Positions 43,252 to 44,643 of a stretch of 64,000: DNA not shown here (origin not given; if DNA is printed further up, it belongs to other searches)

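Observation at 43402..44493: Rnl1-type RNA ligase as part of an RNA-repair toolkit lacking an obvious Pnkp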

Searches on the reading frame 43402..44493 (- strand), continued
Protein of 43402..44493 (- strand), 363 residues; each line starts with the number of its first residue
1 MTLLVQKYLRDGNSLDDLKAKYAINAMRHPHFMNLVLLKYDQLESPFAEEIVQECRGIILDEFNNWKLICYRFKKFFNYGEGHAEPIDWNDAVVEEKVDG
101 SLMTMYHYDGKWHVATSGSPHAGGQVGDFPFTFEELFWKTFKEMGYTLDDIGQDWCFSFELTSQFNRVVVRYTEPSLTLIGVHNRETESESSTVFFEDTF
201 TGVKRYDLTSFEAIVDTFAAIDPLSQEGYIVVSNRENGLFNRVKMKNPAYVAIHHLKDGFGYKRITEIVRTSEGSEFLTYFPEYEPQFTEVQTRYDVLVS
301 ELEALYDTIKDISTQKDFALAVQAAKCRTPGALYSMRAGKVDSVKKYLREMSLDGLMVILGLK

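Call 28: find_encoding_contigs(protein=P0007, flank=10000, max_places=2)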
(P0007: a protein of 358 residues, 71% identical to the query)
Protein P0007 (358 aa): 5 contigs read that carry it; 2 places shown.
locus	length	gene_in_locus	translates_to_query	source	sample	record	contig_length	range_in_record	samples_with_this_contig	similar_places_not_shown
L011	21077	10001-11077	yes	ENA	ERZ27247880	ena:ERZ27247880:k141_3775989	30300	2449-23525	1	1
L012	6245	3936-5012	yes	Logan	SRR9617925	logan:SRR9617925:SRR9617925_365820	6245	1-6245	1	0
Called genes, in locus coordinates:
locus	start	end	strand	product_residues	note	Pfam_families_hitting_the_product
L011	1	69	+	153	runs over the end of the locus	-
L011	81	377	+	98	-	PF21840:DUF6899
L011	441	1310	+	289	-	-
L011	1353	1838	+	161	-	PF01661:Macro (weak)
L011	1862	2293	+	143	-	-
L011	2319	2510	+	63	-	-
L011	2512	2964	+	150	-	-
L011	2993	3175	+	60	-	-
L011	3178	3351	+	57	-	-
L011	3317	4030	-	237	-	-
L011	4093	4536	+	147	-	-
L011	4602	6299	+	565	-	-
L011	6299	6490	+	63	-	-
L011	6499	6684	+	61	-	-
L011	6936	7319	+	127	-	-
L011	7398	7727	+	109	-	-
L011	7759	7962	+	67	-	-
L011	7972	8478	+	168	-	-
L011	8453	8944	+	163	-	-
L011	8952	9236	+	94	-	-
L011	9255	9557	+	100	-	-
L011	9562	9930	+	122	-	-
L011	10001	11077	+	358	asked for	PF09511:RNA_lig_T4_1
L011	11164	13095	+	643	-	-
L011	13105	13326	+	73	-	-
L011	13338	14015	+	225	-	-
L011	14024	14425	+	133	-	-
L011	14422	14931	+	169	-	PF06941:NT5C (weak)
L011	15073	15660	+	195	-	PF02089:Palm_thioest (weak), PF12695:Abhydrolase_5 (weak), PF00561:Abhydrolase_1, PF01764:Lipase_3 (weak), PF07819:PGAP1, PF12146:Hydrolase_4 (weak)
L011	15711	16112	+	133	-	-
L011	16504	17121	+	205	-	PF18143:HAD_SAK_2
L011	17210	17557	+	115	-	-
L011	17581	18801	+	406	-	-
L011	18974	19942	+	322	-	PF12849:PBP_like_2, PF12727:PBP_like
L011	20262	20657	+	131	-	PF20274:cREC_REC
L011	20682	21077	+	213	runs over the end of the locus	-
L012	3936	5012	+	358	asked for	PF09511:RNA_lig_T4_1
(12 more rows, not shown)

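Call 32: list_cluster_members(proteins=[window:43402-44493:-, window:39726-40124:-, window:39223-39729:-, window:461-1117:-])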
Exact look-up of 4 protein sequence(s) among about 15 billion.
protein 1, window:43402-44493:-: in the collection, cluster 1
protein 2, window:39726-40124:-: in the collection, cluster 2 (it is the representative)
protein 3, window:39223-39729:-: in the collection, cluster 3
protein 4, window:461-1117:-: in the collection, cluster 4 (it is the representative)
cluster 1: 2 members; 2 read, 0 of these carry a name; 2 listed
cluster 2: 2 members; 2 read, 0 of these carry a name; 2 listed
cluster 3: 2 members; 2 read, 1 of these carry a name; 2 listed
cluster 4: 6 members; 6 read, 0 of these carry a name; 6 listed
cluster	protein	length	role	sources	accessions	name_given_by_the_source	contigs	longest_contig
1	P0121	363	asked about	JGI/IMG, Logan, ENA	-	-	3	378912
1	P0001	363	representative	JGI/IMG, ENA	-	-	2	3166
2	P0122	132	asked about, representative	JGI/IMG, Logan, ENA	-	-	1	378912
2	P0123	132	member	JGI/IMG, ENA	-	-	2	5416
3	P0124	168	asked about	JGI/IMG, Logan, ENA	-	-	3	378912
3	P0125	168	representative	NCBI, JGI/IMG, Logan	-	hypothetical protein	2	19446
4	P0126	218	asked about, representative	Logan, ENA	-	-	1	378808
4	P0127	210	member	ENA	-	-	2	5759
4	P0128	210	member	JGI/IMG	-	-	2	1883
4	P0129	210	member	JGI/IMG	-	-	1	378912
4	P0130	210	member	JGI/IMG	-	-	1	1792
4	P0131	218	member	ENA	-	-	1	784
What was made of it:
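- On T4-type heal-and-seal system (Rnl1 + Pnkp): About 300 kb of the 378,912-bp contig could not be read (call 32).
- The genome is 378,912 bp (call 32). About 80% of the genome is unseen (call 32).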

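Call 33: find_homologous_proteins(query=L009:13217-14131:+, max_evalue=0.00001)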
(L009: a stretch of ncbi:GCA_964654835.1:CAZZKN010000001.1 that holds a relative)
Query L009:13217-14131:+ (304 aa): 1316 proteins with E <= 0.00001 among 3108 candidates; the best 120 are listed.
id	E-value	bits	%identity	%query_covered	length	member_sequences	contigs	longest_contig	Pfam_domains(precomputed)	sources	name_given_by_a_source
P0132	1.8e-202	689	100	100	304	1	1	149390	PF13173.13,PF06414.19,PF25109.2,PF13671.13,PF08433.17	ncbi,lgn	-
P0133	1.4e-179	614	87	100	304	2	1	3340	PF06414.19,PF25109.2,PF13671.13,PF08433.17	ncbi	-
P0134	1.7e-176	604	88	100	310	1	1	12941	PF13173.13,PF06414.19,PF25109.2,PF13671.13,PF08433.17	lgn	-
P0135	1.1e-157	542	78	100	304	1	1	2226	PF13173.13,PF06414.19,PF25109.2,PF13671.13,PF08433.17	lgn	-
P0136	1.4e-157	542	77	100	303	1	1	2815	PF13173.13,PF06414.19,PF25109.2,PF13671.13,PF08433.17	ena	-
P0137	1.1e-155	535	77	100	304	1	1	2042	PF13173.13,PF06414.19,PF25109.2,PF13671.13,PF08433.17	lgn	-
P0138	3.5e-155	534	76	100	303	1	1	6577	PF06414.19,PF25109.2,PF13671.13,PF08433.17,PF13238.13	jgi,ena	-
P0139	1.9e-152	525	76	100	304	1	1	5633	PF06414.19,PF25109.2,PF13671.13,PF08433.17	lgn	-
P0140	2.1e-151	521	75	100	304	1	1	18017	PF06414.19,PF25109.2,PF13671.13,PF08433.17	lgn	-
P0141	6.5e-150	516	75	100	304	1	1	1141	PF13173.13,PF06414.19,PF25109.2,PF13671.13,PF08433.17,PF13238.13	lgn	-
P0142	4.3e-146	504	73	100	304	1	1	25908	PF06414.19,PF25109.2,PF07931.19,PF13671.13,PF08433.17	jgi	-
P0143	5.0e-146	504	73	100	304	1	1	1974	PF06414.19,PF25109.2,PF13671.13,PF08433.17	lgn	-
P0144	6.9e-141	487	71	100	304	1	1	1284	PF06414.19,PF25109.2,PF07931.19,PF13671.13,PF08433.17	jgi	jgi:predicted kinase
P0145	1.6e-140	486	70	100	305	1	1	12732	PF13173.13,PF06414.19,PF25109.2,PF07931.19,PF13671.13,PF08433.17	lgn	-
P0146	4.5e-135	468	67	100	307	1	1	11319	PF06414.19,PF25109.2,PF13671.13,PF08433.17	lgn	-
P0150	7.9e-125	434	63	99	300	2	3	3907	PF06414.19,PF25109.2,PF13671.13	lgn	-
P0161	1.6e-114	400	59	100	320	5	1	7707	PF25109.2,PF13671.13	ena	-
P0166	7.8e-112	391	58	100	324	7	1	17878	PF06414.19,PF25109.2,PF13671.13,PF08433.17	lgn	-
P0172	3.7e-110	386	56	100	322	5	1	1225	PF06414.19,PF25109.2,PF07931.19,PF13671.13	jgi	-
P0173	9.4e-110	385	57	100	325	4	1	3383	PF13173.13,PF06414.19,PF25109.2,PF13671.13,PF08433.17,PF13238.13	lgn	-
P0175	1.1e-109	384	58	99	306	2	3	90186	PF06414.19,PF25109.2,PF07931.19,PF13671.13,PF08433.17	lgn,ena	-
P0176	1.1e-109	384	57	100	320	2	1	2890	PF13173.13,PF06414.19,PF25109.2,PF07931.19,PF13671.13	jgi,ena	jgi:predicted kinase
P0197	2.5e-103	363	53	100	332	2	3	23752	PF06414.19,PF25109.2,PF13671.13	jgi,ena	-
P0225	2.7e-96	340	51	100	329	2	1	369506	PF06414.19,PF25109.2,PF07931.19,PF13671.13,PF08433.17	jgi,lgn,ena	-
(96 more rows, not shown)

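Call 41: search_dna_similar(query=L009:13217-14131:+, collection=phages, mode=protein, max_rows=60)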
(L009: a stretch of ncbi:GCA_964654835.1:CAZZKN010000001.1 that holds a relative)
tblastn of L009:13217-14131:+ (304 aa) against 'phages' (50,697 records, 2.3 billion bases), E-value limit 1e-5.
Records with a match: 3159; places in all: 3160; records where one place covers at least 80% of the query: 2085.
Best place of each record, by identity: <60% 3159.
By first word of the organism name: Escherichia 906; Klebsiella 705; Mycobacterium 307; Streptomyces 134; Shigella 115; Vibrio 107; Gordonia 91; Aeromonas 79; Acinetobacter 69; Enterobacter 68; and 66 more.
By host as written in the record: Escherichia coli 357; Klebsiella pneumoniae 303; - 298; Mycobacterium smegmatis mc2 155 213; Gordonia terrae 3612 76; Streptomyces griseus ATCC 10137 52; Mycobacterium smegmatis mc#155 51; Escherichia coli K-12 MG1655 46; and 630 more.
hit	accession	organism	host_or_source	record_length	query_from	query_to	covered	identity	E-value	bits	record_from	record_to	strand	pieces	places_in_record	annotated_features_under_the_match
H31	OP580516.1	Arthrobacter phage Bauer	Arthrobacter globiformis NRRL B-2979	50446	1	304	100%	39.7%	8e-55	197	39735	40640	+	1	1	71: polynucleotide kinase | 70: RNA ligase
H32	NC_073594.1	Arthrobacter phage Bauer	Arthrobacter globiformis NRRL B-2979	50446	1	304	100%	39.7%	8e-55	197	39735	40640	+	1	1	71: polynucleotide kinase | 70: RNA ligase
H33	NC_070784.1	Streptomyces phage TunaTartare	Streptomyces mirabilis NRRL B-2400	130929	1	304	100%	39.7%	4e-45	169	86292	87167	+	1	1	149: polynucleotide kinase | 148: hypothetical protein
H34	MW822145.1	Streptomyces phage TunaTartare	Streptomyces mirabilis NRRL B-2400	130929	1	304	100%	39.7%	4e-45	169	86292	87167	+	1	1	149: polynucleotide kinase | 148: hypothetical protein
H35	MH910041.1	Arthrobacter phage Seahorse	Arthrobacter globiformis NRRL B-2979 SEA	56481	1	304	100%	39.5%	1e-56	202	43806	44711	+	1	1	82: polynucleotide kinase | 81: RNA ligase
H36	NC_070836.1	Arthrobacter phage Seahorse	Arthrobacter globiformis NRRL B-2979 SEA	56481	1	304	100%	39.5%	1e-56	202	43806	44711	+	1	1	82: ATPase | 81: RNA ligase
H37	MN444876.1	Streptomyces phage Daubenski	Streptomyces griseus ATCC 10137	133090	1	304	100%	38.8%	1e-51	188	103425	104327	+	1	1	185: polynucleotide kinase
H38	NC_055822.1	Streptomyces phage Daubenski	Streptomyces griseus ATCC 10137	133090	1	304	100%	38.8%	1e-51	188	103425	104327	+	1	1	185: polynucleotide kinase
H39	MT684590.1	Streptomyces phage LilMartin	Streptomyces viridochromogenes DSM40736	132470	1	304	100%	38.6%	2e-51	187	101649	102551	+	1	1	196: polynucleotide kinase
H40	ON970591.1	Streptomyces phage Angela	Streptomyces griseus ATCC 10137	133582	1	304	100%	38.6%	2e-51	187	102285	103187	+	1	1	199: polynucleotide kinase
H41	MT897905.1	Streptomyces phage MulchMansion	Streptomyces viridochromogenes DSM40736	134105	1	304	100%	38.6%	2e-51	187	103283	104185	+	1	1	200: polynucleotide kinase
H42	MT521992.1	Rhodococcus phage NiceHouse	Rhodococcus erythropolis NRRL B-1574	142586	1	304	100%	38.6%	2e-49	181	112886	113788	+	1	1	205: polynucleotide kinase | 204: hypothetical protein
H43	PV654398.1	Streptomyces phage Riptide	Streptomyces mirabilis NRRL B-2400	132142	1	304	100%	38.1%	2e-49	181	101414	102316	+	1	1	195: polynucleotide kinase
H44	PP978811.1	Streptomyces phage Anedea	Streptomyces mirabilis NRRL B-2400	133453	1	304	100%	38.1%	2e-49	181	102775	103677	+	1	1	204: polynucleotide kinase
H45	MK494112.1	Streptomyces phage EGole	Streptomyces griseus ATCC 10137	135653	1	304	100%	37.9%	9e-50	182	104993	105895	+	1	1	200: polynucleotide kinase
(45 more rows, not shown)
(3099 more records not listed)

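Call 43: list_cluster_members(proteins=[P0225, P0197, P0176, P0161, P0166, P0172, P0173, P0133, P0150, P0175])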
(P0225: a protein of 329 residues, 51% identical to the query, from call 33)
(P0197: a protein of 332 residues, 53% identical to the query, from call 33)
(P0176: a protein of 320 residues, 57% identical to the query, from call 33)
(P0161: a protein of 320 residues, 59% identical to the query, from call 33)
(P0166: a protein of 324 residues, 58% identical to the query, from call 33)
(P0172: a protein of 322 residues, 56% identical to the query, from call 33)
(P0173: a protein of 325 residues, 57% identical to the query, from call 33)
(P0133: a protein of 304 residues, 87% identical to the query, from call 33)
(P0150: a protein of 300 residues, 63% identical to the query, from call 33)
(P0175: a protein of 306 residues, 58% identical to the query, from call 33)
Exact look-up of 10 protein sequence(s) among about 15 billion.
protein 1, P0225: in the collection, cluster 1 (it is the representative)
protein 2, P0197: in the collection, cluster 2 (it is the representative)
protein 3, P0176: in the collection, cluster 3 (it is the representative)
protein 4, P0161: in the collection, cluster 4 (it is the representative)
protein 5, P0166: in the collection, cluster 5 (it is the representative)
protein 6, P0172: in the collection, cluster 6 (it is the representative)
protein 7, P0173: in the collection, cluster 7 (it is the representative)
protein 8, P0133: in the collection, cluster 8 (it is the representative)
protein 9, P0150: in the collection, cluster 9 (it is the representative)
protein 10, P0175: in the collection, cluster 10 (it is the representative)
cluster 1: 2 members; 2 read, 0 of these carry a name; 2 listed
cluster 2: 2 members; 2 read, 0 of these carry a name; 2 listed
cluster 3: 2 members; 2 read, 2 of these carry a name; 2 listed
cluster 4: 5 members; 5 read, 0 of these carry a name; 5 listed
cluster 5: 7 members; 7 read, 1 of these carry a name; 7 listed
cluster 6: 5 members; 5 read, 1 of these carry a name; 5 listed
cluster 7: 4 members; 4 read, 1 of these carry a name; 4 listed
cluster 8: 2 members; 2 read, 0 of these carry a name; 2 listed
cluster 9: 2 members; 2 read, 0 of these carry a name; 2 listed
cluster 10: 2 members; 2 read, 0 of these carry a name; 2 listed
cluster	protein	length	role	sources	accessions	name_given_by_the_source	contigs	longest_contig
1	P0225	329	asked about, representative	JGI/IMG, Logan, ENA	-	-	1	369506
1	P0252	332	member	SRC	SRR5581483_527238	-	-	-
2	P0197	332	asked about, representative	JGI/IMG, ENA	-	-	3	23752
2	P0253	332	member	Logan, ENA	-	-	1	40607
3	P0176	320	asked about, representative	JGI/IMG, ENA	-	predicted kinase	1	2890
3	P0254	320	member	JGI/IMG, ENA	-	predicted kinase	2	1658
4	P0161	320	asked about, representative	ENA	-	-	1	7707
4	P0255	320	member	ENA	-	-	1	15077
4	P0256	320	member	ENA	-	-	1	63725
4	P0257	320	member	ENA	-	-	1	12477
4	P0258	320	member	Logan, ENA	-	-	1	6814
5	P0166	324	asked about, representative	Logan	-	-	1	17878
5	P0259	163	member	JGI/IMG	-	hypothetical protein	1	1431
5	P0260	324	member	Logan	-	-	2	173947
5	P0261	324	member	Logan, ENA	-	-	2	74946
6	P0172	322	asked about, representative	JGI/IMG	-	-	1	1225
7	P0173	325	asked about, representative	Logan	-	-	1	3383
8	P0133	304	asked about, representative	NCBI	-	-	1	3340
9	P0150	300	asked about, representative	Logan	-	-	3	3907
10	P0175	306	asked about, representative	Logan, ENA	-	-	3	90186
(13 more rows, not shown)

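Call 45: find_related_loci(query=A1, collection=metagenome_contigs, flank=3000)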
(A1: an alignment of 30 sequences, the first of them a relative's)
Query A1 (304 aa) in metagenome_contigs; peptide patterns used: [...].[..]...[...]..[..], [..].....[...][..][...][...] (x = any residue, [..] = any of these).
600 stretches matched a pattern (row limit reached: there are more); 428 encode a relative of the query (tblastn E <= 1e-3); the best 80 are kept; 80 distinct loci.
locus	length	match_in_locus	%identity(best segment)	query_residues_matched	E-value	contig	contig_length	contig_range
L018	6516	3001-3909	76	1-304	1e-162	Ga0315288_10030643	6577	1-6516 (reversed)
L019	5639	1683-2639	56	1-304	3e-119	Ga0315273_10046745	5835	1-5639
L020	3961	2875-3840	56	1-304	2e-120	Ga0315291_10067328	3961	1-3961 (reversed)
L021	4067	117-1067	55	1-304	2e-116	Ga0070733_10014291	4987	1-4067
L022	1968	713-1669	56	1-304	2e-123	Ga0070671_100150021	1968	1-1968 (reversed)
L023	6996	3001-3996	53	1-304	6e-114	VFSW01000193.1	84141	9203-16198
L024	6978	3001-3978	54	1-304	1e-113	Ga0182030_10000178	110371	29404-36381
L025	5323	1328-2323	53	1-304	3e-113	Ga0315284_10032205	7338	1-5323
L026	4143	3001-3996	53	1-304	2e-113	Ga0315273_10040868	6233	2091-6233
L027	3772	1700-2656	54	1-304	3e-114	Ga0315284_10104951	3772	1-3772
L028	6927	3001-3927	55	1-304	2e-112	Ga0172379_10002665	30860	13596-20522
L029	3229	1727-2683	54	1-304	4e-111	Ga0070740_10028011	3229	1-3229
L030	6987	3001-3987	51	1-304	6e-106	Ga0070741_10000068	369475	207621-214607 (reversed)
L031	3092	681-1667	49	1-304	3e-108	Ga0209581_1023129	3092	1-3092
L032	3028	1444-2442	50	1-304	2e-107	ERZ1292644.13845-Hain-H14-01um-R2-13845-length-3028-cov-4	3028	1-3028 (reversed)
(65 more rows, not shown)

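Call 47: search_protein_families(library=ncbifam, proteins=[window:43402-44493:-, L009:13217-14131:+], max_evalue=0.01)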
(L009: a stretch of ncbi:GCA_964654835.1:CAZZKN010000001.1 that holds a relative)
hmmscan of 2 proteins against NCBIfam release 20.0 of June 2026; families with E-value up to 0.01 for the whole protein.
window:43402-44493:- (363 aa): 1 family
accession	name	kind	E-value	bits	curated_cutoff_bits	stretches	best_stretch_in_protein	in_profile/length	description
TIGR02308.1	RNA_lig_T4_1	equivalog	4.2e-16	59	242.25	1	54-262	51-260/373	T4 RnlA family RNA ligase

L009:13217-14131:+ (304 aa): 6 families
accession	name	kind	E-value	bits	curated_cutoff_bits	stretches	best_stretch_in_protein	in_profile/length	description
TIGR03574.1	selen_PSTK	equivalog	2.5e-15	56.6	290.5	1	4-133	1-128/249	L-seryl-tRNA(Sec) kinase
TIGR04075.1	bacter_Pnkp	equivalog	6e-05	21.4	750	1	4-133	10-133/851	polynucleotide kinase-phosphatase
NF005252.0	PRK06762.1-3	equivalog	0.00042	20.1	258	1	3-120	12-126/189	hypothetical protein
NF005255.0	PRK06762.2-2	equivalog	0.00076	19.5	140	1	1-119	2-117/163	hypothetical protein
TIGR01663.1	PNK-3'Pase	equivalog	0.0014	17.1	502.8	1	4-133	366-481/520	bifunctional polynucleotide phosphatase/kinase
NF003259.0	PRK04220.1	equivalog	0.0017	17.8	343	1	46-87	167-207/306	2-phosphoglycerate kinase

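Call 59: predict_structure(alignment_id=A2)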
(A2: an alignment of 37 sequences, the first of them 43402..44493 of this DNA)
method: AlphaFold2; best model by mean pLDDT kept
length: 363 residues; sequences in the alignment: 37
mean_pLDDT: 94.9   pTM: 0.89
mean pLDDT of the five models: 94.9, 93.0, 92.2, 91.6, 91.5
residues with pLDDT >= 90: 330; 70-90: 32; 50-70: 1; < 50: 0
segments of 3 or more residues with pLDDT < 50: none
pLDDT, mean of each block of 10 residues (from residue 1): 95 98 98 98 93 97 98 93 87 96 98 97 95 98 96 97 92 96 95 95 97 96 95 81 94 86 94 91 95 98 98 97 97 97 96 96 91
secondary structure, 60 per line:
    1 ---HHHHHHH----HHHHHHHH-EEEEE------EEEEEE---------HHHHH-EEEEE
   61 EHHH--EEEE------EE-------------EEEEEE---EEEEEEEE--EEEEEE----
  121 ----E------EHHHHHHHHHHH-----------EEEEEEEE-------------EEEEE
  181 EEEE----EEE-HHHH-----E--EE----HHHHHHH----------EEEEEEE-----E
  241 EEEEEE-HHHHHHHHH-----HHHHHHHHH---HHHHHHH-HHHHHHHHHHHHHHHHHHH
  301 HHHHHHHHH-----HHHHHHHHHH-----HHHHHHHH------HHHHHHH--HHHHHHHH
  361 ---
elements in order: H4-10 H15-22 E24-28 E35-40 H50-54 E56-61 E67-70 E92-97 E101-108 E111-116 H133-143 E155-162 E176-184 E189-191 H193-196 H211-217 E228-234 E240-246 H248-256 H262-270 H274-280 H282-309 H315-324 H330-337 H344-350 H353-360
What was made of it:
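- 43402..44493 (-): Rnl1-family ATP-dependent RNA ligase, 363 aa. Nucleotidyltransferase domain at about residues 50-250, plus a C-terminal all-helical domain at about 248-360. The AF2 model has pLDDT 94.9 (call 59).
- On Rnl1 (T4 RnlA-type ATP-dependent RNA ligase): The model has helices over residues 248-360 (call 59).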

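Call 63: fold_search(model_id=the predicted structure, library=pdb)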
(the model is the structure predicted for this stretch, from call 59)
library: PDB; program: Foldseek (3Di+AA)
matches with E <= 10: 364; with E <= 0.001: 44
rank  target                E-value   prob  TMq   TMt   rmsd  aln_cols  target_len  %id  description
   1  2c5u_A                2.4e-15  1.00  0.69  0.67   5.9       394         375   18  T4 RNA Ligase (Rnl1) Crystal Structure (released 2005-11-04)
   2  5tt6                  1.1e-14  1.00  0.69  0.67   5.9       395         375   18  T4 RNA Ligase 1 (K99M) (released 2017-03-08)
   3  9do4                  2.1e-14  1.00  0.71  0.70   5.6       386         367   17  Structure of T4 RNA Ligase 1 bound to ATP and Mg (released 2024-10-02)
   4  9qw7_A                2.7e-09  1.00  0.51  0.50  13.3       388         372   15  The crystal structure of the adenyly transferase domain of Candida glabrata tRNA ligase (released 2025-09-17)
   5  8ucf                  3.4e-09  1.00  0.46  0.44   9.4       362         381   16  Thermophilic RNA Ligase from Palaeococcus pacificus K238G (released 2024-02-21)
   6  8uce_A                3.8e-09  1.00  0.46  0.44   9.3       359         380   16  Thermophilic RNA Ligase from Palaeococcus pacificus + AMP (released 2024-02-21)
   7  8uci_B                7.5e-09  1.00  0.48  0.46   6.7       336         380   15  Thermophilic RNA Ligase from Palaeococcus pacificus K238G + AMP (released 2024-02-21)
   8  2vug_A                8.0e-09  1.00  0.45  0.44   7.4       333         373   15  The structure of an archaeal homodimeric RNA ligase (released 2008-06-03)
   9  8uch                  8.4e-09  1.00  0.46  0.45   9.3       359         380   16  Thermophilic RNA Ligase from Palaeococcus pacificus K92A + ATP (released 2024-02-21)
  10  8uce_B                8.9e-09  1.00  0.47  0.46   9.1       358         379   16  Thermophilic RNA Ligase from Palaeococcus pacificus + AMP (released 2024-02-21)
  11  8ucg_A                1.1e-08  1.00  0.48  0.46  11.6       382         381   15  Thermophilic RNA Ligase from Palaeococcus pacificus K92A (released 2024-02-21)
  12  8ucg_B                1.3e-08  1.00  0.49  0.48   8.7       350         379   16  Thermophilic RNA Ligase from Palaeococcus pacificus K92A (released 2024-02-21)
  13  9qw7_B                1.3e-08  1.00  0.52  0.51  12.7       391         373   15  The crystal structure of the adenyly transferase domain of Candida glabrata tRNA ligase (released 2025-09-17)
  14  6n0t                  2.0e-08  1.00  0.49  0.47  11.0       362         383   13  tRNA ligase (released 2019-01-09)
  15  5d1o_B                5.1e-08  1.00  0.46  0.44   8.6       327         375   14  Archaeal ATP-dependent RNA ligase - form 1 (released 2016-03-09)
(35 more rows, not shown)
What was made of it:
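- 43402..44493 (-): Its best PDB match is T4 Rnl1, TM 0.69-0.71 over about 390 columns (call 63).
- On Rnl1 (T4 RnlA-type ATP-dependent RNA ligase): Full-length superposition on T4 Rnl1 gives TM 0.69-0.71 over 386-395 columns (call 63).
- Closest known: Bacteriophage T4 Rnl1. Same: Same fold over the whole length, including a C-terminal helical domain (TM about 0.7, call 63).
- Closest known: Fungal/plant tRNA ligase Trl1. Same: The ligase model also matches Trl1 ligase domains (TM about 0.5, call 63).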
